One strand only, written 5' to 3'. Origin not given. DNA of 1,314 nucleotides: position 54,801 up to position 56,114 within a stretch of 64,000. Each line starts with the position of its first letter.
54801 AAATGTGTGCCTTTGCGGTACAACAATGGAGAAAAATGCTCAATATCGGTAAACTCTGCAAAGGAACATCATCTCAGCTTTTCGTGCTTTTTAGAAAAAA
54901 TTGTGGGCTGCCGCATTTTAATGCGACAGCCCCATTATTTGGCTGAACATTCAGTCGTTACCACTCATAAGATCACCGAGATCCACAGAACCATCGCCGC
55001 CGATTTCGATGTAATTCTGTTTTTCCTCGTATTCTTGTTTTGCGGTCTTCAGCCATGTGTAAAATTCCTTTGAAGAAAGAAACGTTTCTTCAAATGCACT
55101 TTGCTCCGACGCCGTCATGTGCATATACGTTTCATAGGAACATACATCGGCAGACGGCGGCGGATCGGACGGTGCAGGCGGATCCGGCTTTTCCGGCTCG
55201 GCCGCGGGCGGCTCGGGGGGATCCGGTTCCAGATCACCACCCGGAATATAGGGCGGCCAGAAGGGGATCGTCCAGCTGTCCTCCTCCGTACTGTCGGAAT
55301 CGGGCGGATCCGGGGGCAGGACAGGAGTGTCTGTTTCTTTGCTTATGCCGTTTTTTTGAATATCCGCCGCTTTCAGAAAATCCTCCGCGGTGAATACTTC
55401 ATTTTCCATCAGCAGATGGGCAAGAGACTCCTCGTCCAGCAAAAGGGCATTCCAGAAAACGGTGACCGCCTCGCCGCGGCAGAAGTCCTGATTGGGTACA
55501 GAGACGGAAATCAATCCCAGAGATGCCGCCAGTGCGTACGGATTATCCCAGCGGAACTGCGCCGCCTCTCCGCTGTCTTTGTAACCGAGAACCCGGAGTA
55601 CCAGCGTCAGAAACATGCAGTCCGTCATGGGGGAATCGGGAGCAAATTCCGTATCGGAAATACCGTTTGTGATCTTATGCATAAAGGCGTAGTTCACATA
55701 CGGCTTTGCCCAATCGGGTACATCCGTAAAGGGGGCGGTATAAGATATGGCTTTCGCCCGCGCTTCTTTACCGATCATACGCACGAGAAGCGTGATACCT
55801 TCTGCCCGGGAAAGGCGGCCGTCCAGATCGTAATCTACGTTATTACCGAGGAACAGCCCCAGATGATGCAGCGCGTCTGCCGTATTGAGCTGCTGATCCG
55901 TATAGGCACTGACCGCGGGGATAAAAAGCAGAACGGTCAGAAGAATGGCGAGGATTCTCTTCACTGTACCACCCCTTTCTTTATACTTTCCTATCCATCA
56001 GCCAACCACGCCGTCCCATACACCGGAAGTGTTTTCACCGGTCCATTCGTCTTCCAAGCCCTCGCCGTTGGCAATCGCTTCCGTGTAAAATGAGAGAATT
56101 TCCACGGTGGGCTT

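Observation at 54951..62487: A 2107-aa GH127-like multidomain exoenzyme without its own anchor, followed by a separate SLH-domain protein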

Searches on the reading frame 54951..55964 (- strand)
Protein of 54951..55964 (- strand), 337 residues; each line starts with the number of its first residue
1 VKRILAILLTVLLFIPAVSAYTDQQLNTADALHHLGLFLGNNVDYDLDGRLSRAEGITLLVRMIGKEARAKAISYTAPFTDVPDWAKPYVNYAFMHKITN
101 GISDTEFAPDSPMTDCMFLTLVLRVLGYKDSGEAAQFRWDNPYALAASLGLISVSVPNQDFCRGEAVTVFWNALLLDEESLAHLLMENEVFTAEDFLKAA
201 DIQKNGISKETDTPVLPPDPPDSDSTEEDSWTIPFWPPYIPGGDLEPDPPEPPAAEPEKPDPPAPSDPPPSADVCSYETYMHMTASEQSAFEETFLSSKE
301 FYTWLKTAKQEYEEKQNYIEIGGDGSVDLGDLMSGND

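Call 8: search_protein_families(library=pfam, proteins=[window:54951-55964:-], max_evalue=0.1)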
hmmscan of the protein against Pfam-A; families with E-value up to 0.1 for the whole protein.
window:54951-55964:- (337 aa): 1 family
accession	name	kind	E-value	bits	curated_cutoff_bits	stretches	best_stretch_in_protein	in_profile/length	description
PF00395.25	SLH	-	9.2e-07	29.2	20.8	1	78-114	1-39/44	S-layer homology domain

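Call 9: search_protein_families(library=ncbifam, proteins=[window:54951-55964:-], max_evalue=0.1)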
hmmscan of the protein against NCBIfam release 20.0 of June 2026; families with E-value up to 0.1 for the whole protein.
window:54951-55964:- (337 aa): 1 family
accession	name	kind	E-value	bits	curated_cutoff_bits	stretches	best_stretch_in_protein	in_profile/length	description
NF040983.1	BimA_second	exception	0.0018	17.2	600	1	152-277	24-147/381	trimeric autotransporter actin-nucleating factor BimA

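Call 14: find_encoding_contigs(protein=window:54951-55964:-, flank=10000, max_places=6)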
Protein window:54951-55964:- (337 aa): no gene with exactly this product is on record in the collection.

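Call 15: find_homologous_proteins(query=window:54951-55964:-, max_evalue=0.001)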
Query window:54951-55964:- (337 aa): 143 proteins with E <= 0.001 among 4896 candidates; the best 120 are listed.
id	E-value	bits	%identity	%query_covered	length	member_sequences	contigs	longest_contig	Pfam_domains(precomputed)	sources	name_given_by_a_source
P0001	1.1e-223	760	99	100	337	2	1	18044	PF00395.26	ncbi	-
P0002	2.8e-123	429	58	100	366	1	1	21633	PF00395.26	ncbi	-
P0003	1.6e-119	417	56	100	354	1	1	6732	-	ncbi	-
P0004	2.5e-102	361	51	100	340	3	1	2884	-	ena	-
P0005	1.3e-99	352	62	60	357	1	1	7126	-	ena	-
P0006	2.0e-97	344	46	99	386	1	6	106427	-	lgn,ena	-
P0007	2.2e-94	334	50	93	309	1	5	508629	-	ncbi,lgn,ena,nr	ncbi:MAG: hypothetical protein IKB87_04465 [Clostridia bacterium]|nr:hypothetical protein [Clostridi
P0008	2.6e-94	334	50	93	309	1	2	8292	-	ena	-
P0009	5.7e-94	333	50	93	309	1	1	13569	-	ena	-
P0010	4.5e-88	314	45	93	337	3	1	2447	-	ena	-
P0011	7.6e-88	313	49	93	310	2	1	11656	-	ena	-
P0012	3.9e-87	311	47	99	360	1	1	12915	-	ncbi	-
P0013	3.5e-79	284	44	100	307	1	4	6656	-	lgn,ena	-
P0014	1.4e-77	279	54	58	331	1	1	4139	-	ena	-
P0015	1.7e-77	279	45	100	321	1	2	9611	-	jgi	-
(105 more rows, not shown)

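Call 16: find_encoding_contigs(protein=P0002, flank=10000, max_places=2)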
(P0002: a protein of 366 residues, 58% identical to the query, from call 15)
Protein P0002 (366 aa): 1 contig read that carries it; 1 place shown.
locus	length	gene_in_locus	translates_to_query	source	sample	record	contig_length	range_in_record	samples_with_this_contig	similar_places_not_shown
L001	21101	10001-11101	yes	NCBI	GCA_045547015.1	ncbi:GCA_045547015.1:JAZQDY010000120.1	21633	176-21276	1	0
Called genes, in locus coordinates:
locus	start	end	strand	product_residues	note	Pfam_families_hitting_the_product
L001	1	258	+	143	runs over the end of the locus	?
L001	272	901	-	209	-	PF01613:Flavin_Reduct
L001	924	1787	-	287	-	PF00583:Acetyltransf_1, PF13527:Acetyltransf_9, PF13508:Acetyltransf_7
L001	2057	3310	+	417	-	PF01553:Acyltransferase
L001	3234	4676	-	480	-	-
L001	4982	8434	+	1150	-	PF18998:Flg_new_2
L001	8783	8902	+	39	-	-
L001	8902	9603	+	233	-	PF27840:ScmC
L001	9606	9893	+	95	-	PF05402:PqqD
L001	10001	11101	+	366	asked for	PF00395:SLH (faint)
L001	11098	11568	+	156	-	-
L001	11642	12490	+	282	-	PF02706:Wzz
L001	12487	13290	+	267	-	PF10609:ParA (weak), PF01656:CbiA, PF13614:AAA_31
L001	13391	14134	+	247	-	PF19567:CpsB_CapC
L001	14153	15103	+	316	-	-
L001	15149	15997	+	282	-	-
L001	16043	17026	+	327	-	PF03816:LytR_cpsA_psr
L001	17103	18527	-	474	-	-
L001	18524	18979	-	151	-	-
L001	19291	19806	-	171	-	-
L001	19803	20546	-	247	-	-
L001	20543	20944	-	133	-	PF00392:GntR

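Call 17: find_encoding_contigs(protein=P0007, flank=10000, max_places=2)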
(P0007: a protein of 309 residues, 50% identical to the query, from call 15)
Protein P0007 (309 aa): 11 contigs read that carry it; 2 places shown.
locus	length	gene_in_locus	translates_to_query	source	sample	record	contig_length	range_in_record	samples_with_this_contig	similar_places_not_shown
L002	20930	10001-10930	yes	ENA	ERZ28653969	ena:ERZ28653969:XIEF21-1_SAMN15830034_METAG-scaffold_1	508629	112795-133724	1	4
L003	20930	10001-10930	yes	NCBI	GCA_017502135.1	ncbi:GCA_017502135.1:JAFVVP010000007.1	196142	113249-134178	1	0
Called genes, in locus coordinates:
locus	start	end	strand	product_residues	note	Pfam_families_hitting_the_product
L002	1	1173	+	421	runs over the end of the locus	PF01553:Acyltransferase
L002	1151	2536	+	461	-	-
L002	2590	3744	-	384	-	PF14907:NTP_transf_5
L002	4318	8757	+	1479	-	-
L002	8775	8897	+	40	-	-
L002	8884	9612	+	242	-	PF27840:ScmC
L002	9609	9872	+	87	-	PF05402:PqqD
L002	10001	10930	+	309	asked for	-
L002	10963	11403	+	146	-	-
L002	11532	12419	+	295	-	PF02706:Wzz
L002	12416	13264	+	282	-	PF01656:CbiA, PF09140:MipZ (weak), PF10609:ParA, PF13614:AAA_31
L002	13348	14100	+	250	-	PF19567:CpsB_CapC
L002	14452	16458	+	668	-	PF02254:TrkA_N (faint), PF01073:3Beta_HSD, PF01370:Epimerase, PF02719:Polysacc_synt_2, PF04321:RmlD_sub_bind, PF16363:GDP_Man_Dehyd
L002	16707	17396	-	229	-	PF01259:SAICAR_synt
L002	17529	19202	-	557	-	PF01268:FTHFS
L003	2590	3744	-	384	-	PF14907:NTP_transf_5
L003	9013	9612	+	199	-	PF27840:ScmC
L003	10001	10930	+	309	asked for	-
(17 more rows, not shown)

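Call 18: find_encoding_contigs(protein=P0006, flank=10000, max_places=2)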
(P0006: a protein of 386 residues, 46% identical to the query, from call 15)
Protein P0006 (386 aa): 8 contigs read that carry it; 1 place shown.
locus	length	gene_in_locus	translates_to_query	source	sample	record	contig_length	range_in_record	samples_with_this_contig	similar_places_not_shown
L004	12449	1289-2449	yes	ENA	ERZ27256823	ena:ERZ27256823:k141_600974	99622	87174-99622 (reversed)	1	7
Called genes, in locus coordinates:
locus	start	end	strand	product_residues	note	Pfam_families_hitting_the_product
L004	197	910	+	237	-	PF27840:ScmC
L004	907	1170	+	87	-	PF05402:PqqD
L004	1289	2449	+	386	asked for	-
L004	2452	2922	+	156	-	-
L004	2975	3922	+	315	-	-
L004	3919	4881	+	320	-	PF10609:ParA, PF01656:CbiA, PF09140:MipZ, PF13614:AAA_31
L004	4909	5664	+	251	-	PF19567:CpsB_CapC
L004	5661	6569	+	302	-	-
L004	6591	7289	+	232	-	-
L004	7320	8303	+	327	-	PF03816:LytR_cpsA_psr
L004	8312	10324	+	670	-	PF01073:3Beta_HSD, PF01370:Epimerase, PF02719:Polysacc_synt_2, PF04321:RmlD_sub_bind, PF16363:GDP_Man_Dehyd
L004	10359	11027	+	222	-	PF00657:Lipase_GDSL, PF13472:Lipase_GDSL_2, PF16255:Lipase_GDSL_lke (faint)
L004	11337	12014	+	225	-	PF02965:Met_synt_B12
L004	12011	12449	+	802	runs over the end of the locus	PF02574:S-methyl_trans, PF00809:Pterin_bind, PF02607:B12-binding_2, PF02310:B12-binding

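Call 23: find_related_loci(query=A1, collection=genome_contigs, flank=10000)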
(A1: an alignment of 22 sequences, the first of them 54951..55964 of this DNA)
Query A1 (337 aa) in genome_contigs; peptide patterns used: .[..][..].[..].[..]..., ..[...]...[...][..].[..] (x = any residue, [..] = any of these).
430 stretches matched a pattern; 388 encode a relative of the query (tblastn E <= 1e-3); the best 80 are kept; 80 distinct loci.
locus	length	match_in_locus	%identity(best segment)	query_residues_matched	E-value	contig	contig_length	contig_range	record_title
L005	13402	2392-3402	98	1-337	0e+0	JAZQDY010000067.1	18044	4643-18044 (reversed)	MAG: Eubacteriales bacterium isolate T1900044635_TS20190101.MAGScoT_cleanbin_000080 SGB_1135_k141_297251, whole genome s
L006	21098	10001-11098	58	1-337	3e-130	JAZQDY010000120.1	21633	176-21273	MAG: Eubacteriales bacterium isolate T1900044635_TS20190101.MAGScoT_cleanbin_000080 SGB_1135_k141_1037159, whole genome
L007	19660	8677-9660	51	1-337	6e-99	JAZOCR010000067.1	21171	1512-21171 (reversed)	MAG: Eubacteriales bacterium isolate T1900044755_TS20190421.MAGScoT_cleanbin_000034 SGB_2270_k141_214405, whole genome s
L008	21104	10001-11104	46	2-335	4e-94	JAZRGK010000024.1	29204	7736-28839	MAG: Candidatus Flemingiibacterium sp. isolate T1900045490_YK20190184.MAGScoT_cleanbin_000005 SGB_7379_k141_602858, whol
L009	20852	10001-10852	50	16-324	9e-91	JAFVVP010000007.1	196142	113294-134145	MAG: Clostridia bacterium isolate RGIG5435 Sheep_Colon-4__c1126, whole genome shotgun sequence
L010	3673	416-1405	45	2-337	1e-87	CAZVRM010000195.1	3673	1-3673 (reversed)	MAG TPA_asm: uncultured Oscillospiraceae bacterium isolate SRP315200_co1_483 genome assembly, contig: NODE_66033_length_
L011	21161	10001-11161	40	2-337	5e-86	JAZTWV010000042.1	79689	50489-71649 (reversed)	MAG: Candidatus Flemingiibacterium sp. isolate T1900045332_YK20190021.MAGScoT_cleanbin_000022 SGB_6539_k141_223630, whol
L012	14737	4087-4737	62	1-217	4e-81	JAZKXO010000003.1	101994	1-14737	MAG: Eubacteriales bacterium isolate T1900045118_TC20190112.MAGScoT_cleanbin_000001 SGB_4819_k141_1069587, whole genome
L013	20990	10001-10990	43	2-335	1e-77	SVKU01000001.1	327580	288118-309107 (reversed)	MAG: Oscillospiraceae bacterium isolate SIG469 NODE_56_length_327580_cov_1.990054, whole genome shotgun sequence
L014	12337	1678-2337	52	2-217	6e-69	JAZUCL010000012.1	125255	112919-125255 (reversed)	MAG: Eubacteriales bacterium isolate T1900045314_YK20190003.MAGScoT_cleanbin_000005 SGB_6268_k141_903956, whole genome s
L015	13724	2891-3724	47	2-261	2e-68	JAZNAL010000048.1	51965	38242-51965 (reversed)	MAG: Candidatus Flemingiibacterium sp. isolate T1900044747_TS20190213.MAGScoT_cleanbin_000029 SGB_2129_k141_269745, whol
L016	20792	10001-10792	42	20-331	1e-67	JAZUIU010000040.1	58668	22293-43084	MAG: Oscillospiraceae bacterium isolate T1900045262_TH20190032.MAGScoT_cleanbin_000010 SGB_5834_k141_1661825, whole geno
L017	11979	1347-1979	53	1-206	1e-65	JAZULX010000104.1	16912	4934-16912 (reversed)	MAG: Oscillospiraceae bacterium isolate T1900044899_TS20190365.MAGScoT_cleanbin_000046 SGB_3294_k141_2100241, whole geno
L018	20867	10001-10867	45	1-278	3e-65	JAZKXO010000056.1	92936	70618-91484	MAG: Eubacteriales bacterium isolate T1900045118_TC20190112.MAGScoT_cleanbin_000001 SGB_4819_k141_2514570, whole genome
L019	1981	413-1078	52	1-219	7e-67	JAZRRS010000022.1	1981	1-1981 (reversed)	MAG: Faecousia sp. isolate T1900045352_YK20190042.MAGScoT_cleanbin_000079 SGB_6764_k141_969407, whole genome shotgun seq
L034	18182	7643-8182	53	2-174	8e-50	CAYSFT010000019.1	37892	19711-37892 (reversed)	MAG TPA_asm: uncultured Lachnospiraceae bacterium isolate SRP315200_co1_909 genome assembly, contig: NODE_1351_length_37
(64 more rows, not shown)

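Call 34: search_protein_families(library=ncbifam, proteins=[L001:8902-9603:+, L001:9606-9893:+, L001:11098-11568:+, L001:8783-8902:+, L013:11503-13161:+, L013:13106-14353:+, L034:7265-7369:+], max_evalue=0.01)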
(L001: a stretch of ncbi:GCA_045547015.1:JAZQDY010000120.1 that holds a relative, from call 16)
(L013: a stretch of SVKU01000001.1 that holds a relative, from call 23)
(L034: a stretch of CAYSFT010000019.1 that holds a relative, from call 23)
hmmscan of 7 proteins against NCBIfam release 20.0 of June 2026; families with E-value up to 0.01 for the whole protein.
L001:8902-9603:+ (233 aa): 4 families
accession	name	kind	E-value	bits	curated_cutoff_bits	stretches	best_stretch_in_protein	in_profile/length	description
TIGR04249.1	SCM_chp_ScmC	equivalog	4.3e-08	32.8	125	1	63-173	115-229/292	SynChlorMet cassette protein ScmC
TIGR04352.1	HprK_rel_A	equivalog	0.00011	21.4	200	1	55-117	78-144/280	HprK-related kinase A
NF011524.0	PRK14963.1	equivalog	0.0037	16.4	601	1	85-104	36-55/647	DNA polymerase III subunits gamma and tau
NF041574.1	antitoxPezT_Strep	equivalog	0.0082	15.4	470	1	63-146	10-90/251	type II toxin-antitoxin system toxin PezT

L001:9606-9893:+ (95 aa): 6 families
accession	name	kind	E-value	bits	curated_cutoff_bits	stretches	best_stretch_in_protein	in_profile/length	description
NF033530.1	lasso_PqqD_Strm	exception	1.6e-07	31.4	70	1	40-91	25-76/78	lasso peptide biosynthesis PqqD family chaperone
NF033536.1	lasso_PqqD_Bac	exception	5.2e-07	29.7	80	1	38-94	31-87/88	lasso peptide biosynthesis PqqD family chaperone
TIGR04248.1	SCM_PqqD_rel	equivalog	8.8e-05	22.7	100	1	13-92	5-80/84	SynChlorMet cassette protein ScmD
TIGR04302.1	geo_PqqD_fam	equivalog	0.00039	20.8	100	1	38-93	46-100/102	GeoRSP system PqqD family peptide chaperone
TIGR03859.1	PQQ_PqqD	equivalog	0.00086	19.1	46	1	36-93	24-80/81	pyrroloquinoline quinone biosynthesis peptide chaperone PqqD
NF002535.0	PRK02079.1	equivalog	0.0025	17.6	101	1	36-91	33-87/92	pyrroloquinoline quinone biosynthesis peptide chaperone PqqD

L001:11098-11568:+ (156 aa): 2 families
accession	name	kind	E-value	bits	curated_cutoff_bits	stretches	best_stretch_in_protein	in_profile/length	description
TIGR02228.1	sigpep_I_arch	equivalog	1.5e-06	28.1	51.85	1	25-106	27-115/158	signal peptidase I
NF046067.1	SigPepSipWBacil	equivalog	3.8e-05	23.3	190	1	35-112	45-128/189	signal peptidase I SipW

L001:8783-8902:+ (39 aa): 0 families

L013:11503-13161:+ (552 aa): 188 families (the best 25 are shown)
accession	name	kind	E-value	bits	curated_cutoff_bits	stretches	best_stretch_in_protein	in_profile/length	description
TIGR03375.1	type_I_sec_LssB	subfamily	1.1e-67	228.9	693.1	1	72-536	203-668/696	type I secretion system permease/ATPase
TIGR02868.1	CydC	equivalog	3.9e-67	227.1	329.05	1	79-530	74-530/530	thiol reductant ABC exporter subunit CydC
TIGR02204.1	MsbA_rel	hypoth_equivalog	1.1e-66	225.7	780.4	1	5-534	4-539/576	ABC transporter, permease/ATP-binding protein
TIGR02203.1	MsbA_lipidA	equivalog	6.1e-63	213.2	602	1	29-533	24-532/572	lipid A export permease/ATP-binding protein MsbA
TIGR02857.1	CydD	equivalog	2.2e-61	208.4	435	1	24-537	8-524/529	thiol reductant ABC exporter subunit CydD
TIGR01846.1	type_I_sec_HlyB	subfamily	1.2e-56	192.3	725.55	1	159-537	285-659/694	type I secretion system permease/ATPase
TIGR01193.1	bacteriocin_ABC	subfamily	2.9e-56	191.3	523.85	1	29-532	166-671/708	peptide cleavage/export ABC transporter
NF008364.0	PRK11160.1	equivalog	5.2e-55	187.1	630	1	73-533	75-538/575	heme ABC transporter ATP-binding protein/permease CydC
TIGR03796.1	NHLM_micro_ABC1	equivalog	7e-55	186.5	853.3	1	3-534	138-676/710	NHLP family bacteriocin export ABC transporter peptidase/permease/ATPase subunit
TIGR00958.1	3a01208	subfamily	2.4e-51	174.9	874.6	1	20-536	162-680/711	antigen peptide transporter 2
NF045513.1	HepA_fam_ABC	equivalog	1.2e-50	172.6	725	1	50-530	87-569/610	heterocyst formation ABC transporter subunit HepA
NF052233.1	CphA_assoc_ABC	equivalog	7.5e-50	170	880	1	101-540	273-712/766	cyanophycin metabolism-associated ABC transporter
NF010178.0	PRK13657.1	equivalog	1.4e-49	169.1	733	1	111-539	109-539/588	glucan ABC transporter ATP-binding protein/ permease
NF008381.0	PRK11176.1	equivalog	3.2e-49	167.8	867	1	62-540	65-549/582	lipid A ABC transporter ATP-binding protein/permease MsbA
TIGR03797.1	NHLM_micro_ABC2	equivalog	1.2e-47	162.8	709.4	1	22-530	140-645/686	NHLP bacteriocin export ABC transporter permease/ATPase subunit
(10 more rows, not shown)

L013:13106-14353:+ (415 aa): 0 families

L034:7265-7369:+ (34 aa): 0 families

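Call 35: search_protein_families(library=pfam, proteins=[L001:8902-9603:+, L001:9606-9893:+, L001:11098-11568:+, L001:8783-8902:+, L013:11503-13161:+, L013:13106-14353:+, L001:4982-8434:+], max_evalue=0.01)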
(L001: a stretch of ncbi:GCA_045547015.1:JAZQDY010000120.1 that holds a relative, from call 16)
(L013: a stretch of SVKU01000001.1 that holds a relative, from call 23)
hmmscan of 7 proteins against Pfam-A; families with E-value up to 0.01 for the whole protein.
L001:8902-9603:+ (233 aa): 0 families

L001:9606-9893:+ (95 aa): 1 family
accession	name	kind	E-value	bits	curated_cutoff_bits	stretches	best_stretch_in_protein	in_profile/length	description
PF05402.18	PqqD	-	6.4e-16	58.9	23.4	1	23-93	2-67/67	Coenzyme PQQ synthesis protein D (PqqD)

L001:11098-11568:+ (156 aa): 0 families

L001:8783-8902:+ (39 aa): 0 families

L013:11503-13161:+ (552 aa): 8 families
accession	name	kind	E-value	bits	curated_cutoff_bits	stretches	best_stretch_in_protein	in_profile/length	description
PF00664.28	ABC_membrane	-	1.1e-28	101.1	28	1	21-291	5-274/274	ABC transporter transmembrane region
PF00005.33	ABC_tran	-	1.9e-24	87.3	25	1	352-501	1-137/137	ABC transporter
PF02463.25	SMC_N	-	0.00011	22.1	40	1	363-543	25-212/220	RecF/RecN/SMC N terminal domain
PF13401.12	AAA_22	-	0.00053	20.7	27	1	363-503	6-96/130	AAA domain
PF13555.12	AAA_29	-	0.004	17.3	27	1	360-379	21-39/61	P-loop containing region of AAA domain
PF03193.22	RsgA_GTPase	-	0.0047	17.2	30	0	328-384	73-128/174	RsgA GTPase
PF06305.16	LapA_dom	-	0.0077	16.6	28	0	162-194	24-61/64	Lipopolysaccharide assembly protein A domain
PF13304.12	AAA_21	-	0.008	16.7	27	0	364-423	1-63/304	AAA domain, putative AbiEii toxin, Type IV TA system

L013:13106-14353:+ (415 aa): 1 family
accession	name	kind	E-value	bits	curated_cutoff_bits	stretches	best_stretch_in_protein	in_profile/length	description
PF14907.12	NTP_transf_5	-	1e-46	160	31.2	1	52-289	2-248/249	Uncharacterised nucleotidyltransferase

L001:4982-8434:+ (1150 aa): 1 family
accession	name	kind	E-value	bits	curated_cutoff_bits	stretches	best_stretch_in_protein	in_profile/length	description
PF09479.16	Flg_new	-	0.0028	18.2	27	1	323-359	10-42/65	Listeria-Bacteroides repeat domain (List_Bact_rpt)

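Call 46: predict_structure(alignment_id=A1)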
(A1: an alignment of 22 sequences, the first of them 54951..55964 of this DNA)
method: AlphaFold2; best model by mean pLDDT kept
length: 337 residues; sequences in the alignment: 22
mean_pLDDT: 80.6   pTM: 0.61
mean pLDDT of the five models: 80.6, 79.3, 79.2, 78.6, 77.4
residues with pLDDT >= 90: 190; 70-90: 55; 50-70: 60; < 50: 32
segments of 3 or more residues with pLDDT < 50: 222-248, 335-337
pLDDT, mean of each block of 10 residues (from residue 1): 68 59 94 91 87 94 92 96 97 93 95 95 93 91 95 88 95 93 92 95 84 56 44 36 42 53 63 89 89 92 93 76 60 51
secondary structure, 60 per line:
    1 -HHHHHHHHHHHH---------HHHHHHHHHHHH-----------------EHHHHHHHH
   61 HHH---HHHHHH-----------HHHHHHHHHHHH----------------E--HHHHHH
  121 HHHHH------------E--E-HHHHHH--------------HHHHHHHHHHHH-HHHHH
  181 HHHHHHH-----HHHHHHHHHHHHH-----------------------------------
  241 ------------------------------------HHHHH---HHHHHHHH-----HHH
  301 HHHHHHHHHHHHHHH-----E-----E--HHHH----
elements in order: H2-13 H23-34 H53-63 H67-72 H84-95 H115-125 H143-148 H163-174 H176-187 H193-205 H277-281 H285-292 H298-315 H330-333
